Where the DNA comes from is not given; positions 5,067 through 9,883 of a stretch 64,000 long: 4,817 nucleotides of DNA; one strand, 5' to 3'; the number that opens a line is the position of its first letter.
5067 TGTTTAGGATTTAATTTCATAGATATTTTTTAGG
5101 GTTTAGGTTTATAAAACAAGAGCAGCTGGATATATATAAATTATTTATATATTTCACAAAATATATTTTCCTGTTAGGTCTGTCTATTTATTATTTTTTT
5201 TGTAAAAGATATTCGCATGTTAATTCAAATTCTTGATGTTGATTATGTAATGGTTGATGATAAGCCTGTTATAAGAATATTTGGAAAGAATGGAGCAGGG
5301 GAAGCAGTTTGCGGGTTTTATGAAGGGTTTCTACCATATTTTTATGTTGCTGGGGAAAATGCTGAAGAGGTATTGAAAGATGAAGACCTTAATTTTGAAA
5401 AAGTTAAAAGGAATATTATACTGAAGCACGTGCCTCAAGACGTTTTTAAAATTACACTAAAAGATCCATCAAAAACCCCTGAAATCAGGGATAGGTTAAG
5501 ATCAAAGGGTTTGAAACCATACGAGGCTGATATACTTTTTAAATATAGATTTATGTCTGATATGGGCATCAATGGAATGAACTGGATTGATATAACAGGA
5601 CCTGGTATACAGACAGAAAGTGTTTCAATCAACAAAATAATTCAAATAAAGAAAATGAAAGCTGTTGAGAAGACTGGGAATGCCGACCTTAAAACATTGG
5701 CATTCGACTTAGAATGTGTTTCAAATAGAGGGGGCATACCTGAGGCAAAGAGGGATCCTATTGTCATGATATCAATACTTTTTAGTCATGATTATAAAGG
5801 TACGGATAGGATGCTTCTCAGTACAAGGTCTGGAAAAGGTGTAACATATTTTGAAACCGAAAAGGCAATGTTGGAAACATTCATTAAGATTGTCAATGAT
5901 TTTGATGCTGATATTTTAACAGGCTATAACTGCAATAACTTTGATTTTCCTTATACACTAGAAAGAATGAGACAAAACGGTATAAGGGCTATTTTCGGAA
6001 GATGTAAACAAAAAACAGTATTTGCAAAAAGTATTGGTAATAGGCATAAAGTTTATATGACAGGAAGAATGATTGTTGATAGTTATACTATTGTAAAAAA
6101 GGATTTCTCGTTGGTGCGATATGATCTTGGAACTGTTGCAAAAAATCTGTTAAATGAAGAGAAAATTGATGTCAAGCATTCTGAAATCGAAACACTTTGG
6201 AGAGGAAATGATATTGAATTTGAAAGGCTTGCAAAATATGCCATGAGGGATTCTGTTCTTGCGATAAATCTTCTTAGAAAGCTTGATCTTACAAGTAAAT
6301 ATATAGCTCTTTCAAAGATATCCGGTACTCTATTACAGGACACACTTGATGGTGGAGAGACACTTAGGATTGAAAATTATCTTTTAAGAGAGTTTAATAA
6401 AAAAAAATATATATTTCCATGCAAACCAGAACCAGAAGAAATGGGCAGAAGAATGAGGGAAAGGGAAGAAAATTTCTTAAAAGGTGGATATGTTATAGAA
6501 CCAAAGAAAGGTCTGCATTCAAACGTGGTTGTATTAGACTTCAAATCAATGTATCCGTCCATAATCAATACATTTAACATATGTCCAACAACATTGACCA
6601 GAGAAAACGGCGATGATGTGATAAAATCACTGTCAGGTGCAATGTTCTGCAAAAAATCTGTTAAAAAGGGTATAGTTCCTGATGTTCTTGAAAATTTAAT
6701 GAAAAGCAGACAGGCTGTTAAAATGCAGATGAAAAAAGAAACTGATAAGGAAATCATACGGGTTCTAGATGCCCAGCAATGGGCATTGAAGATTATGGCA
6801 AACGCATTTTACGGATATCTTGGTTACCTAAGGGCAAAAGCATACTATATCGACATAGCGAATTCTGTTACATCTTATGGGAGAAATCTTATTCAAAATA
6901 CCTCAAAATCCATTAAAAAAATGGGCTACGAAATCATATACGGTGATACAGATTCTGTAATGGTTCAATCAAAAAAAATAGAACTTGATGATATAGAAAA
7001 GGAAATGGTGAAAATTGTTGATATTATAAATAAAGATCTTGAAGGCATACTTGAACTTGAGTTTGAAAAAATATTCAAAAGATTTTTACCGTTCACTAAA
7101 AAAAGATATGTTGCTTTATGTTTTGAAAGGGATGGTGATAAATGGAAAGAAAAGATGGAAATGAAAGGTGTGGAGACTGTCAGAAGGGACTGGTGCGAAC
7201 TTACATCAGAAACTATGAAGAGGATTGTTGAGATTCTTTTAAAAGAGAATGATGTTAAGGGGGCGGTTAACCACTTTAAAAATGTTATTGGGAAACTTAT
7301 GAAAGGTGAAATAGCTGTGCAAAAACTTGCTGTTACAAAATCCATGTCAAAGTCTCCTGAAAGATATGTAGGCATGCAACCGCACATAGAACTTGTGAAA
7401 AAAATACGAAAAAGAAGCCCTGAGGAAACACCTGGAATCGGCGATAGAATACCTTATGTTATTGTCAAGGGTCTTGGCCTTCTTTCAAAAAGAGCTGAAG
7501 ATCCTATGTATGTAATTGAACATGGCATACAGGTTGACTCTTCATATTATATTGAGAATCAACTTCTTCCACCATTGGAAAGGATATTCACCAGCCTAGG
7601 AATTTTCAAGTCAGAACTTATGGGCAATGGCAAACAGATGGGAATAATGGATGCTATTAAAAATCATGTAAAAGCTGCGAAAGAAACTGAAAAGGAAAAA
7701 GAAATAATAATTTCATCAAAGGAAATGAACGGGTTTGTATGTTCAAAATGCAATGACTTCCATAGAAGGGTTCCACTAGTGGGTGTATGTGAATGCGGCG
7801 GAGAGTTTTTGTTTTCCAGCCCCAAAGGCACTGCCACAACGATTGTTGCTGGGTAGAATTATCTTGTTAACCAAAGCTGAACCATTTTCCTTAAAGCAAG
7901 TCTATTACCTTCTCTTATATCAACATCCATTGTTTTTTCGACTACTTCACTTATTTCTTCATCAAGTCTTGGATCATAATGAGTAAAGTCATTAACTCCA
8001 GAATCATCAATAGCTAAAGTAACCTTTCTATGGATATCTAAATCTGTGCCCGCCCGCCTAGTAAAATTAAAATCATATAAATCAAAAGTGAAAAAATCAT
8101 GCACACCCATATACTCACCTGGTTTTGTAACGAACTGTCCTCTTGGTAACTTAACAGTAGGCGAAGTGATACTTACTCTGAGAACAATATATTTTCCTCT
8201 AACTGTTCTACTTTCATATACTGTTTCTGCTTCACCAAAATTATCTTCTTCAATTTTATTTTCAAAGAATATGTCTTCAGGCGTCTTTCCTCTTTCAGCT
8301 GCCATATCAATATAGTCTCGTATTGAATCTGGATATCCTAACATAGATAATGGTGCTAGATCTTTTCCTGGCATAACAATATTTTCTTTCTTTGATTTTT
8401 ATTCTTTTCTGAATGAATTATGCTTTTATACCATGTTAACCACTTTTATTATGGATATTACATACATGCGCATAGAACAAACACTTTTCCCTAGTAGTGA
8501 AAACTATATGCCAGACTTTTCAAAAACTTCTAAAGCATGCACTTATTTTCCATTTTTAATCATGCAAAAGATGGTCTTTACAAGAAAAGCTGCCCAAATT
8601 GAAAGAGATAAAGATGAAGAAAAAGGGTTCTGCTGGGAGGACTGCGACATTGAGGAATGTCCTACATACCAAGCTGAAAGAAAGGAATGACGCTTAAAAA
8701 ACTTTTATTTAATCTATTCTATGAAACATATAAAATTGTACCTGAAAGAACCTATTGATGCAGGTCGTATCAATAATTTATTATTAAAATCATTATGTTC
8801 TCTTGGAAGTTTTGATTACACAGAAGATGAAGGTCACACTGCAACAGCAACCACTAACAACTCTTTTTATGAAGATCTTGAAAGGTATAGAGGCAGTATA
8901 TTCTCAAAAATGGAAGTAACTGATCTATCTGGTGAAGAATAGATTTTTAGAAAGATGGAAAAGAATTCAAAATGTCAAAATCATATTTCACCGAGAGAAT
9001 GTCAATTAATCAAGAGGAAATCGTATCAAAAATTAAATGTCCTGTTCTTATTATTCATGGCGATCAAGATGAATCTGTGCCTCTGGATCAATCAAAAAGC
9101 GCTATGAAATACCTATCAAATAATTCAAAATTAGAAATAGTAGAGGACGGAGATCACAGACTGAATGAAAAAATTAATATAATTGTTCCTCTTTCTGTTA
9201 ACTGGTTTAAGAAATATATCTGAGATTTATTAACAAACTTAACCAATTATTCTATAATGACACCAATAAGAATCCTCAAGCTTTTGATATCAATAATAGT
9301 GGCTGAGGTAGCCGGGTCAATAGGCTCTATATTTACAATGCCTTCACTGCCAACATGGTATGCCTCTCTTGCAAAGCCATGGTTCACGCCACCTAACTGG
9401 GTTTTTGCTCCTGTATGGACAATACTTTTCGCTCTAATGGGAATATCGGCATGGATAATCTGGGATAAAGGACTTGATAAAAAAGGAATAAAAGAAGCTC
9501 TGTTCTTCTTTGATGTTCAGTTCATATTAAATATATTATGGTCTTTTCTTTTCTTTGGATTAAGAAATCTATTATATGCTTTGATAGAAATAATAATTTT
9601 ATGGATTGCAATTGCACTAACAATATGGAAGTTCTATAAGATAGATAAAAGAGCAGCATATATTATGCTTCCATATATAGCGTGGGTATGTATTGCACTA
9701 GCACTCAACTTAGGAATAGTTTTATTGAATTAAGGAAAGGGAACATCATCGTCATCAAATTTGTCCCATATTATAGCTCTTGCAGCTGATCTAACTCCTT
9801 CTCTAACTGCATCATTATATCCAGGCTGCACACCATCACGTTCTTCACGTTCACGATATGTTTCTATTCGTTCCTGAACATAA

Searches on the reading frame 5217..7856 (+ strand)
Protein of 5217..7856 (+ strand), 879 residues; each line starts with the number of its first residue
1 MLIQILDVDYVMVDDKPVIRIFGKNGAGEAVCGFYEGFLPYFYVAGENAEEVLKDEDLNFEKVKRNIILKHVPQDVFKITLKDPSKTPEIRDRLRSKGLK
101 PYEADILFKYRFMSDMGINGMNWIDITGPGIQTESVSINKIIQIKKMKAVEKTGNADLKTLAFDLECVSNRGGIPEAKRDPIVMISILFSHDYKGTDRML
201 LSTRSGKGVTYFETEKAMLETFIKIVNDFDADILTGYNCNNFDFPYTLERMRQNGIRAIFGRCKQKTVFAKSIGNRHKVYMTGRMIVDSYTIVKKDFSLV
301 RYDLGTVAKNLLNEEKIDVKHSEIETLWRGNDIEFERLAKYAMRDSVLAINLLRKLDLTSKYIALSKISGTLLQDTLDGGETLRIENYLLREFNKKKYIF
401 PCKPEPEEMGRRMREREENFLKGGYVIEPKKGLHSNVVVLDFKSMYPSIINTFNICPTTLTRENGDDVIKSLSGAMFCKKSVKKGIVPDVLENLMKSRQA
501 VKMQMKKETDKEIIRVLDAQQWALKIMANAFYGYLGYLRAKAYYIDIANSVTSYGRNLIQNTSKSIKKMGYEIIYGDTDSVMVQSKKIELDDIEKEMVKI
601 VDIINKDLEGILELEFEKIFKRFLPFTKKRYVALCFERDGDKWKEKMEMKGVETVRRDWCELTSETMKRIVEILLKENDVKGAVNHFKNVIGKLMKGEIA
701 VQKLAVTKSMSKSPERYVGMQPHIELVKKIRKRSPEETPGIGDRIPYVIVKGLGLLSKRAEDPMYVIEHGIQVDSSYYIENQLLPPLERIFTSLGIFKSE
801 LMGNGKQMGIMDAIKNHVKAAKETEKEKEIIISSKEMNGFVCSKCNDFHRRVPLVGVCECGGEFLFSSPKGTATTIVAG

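Call 36: search_protein_families(library=pfam, proteins=[window:5217-7856:+], max_evalue=0.00001)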
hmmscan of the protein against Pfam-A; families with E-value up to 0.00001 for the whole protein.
window:5217-7856:+ (879 aa): 2 families
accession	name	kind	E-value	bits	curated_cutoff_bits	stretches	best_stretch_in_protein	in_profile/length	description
PF00136.26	DNA_pol_B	-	2.8e-106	356.5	23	1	374-793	4-452/453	DNA polymerase family B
PF03104.25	DNA_pol_B_exo1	-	4.1e-37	128.3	23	1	100-307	2-242/242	DNA polymerase family B, exonuclease domain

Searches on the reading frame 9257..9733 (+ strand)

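Call 32: search_protein_families(library=ncbifam, proteins=[window:9257-9733:+], max_evalue=0.01)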
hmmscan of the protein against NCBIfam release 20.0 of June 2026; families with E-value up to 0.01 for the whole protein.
window:9257-9733:+ (158 aa): 1 family
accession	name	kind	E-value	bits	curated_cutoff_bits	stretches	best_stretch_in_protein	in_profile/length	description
NF047825.1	T-richsensTspOAlph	equivalog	2.5e-34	118.7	180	1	8-158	5-148/152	tryptophan-rich sensory protein TspO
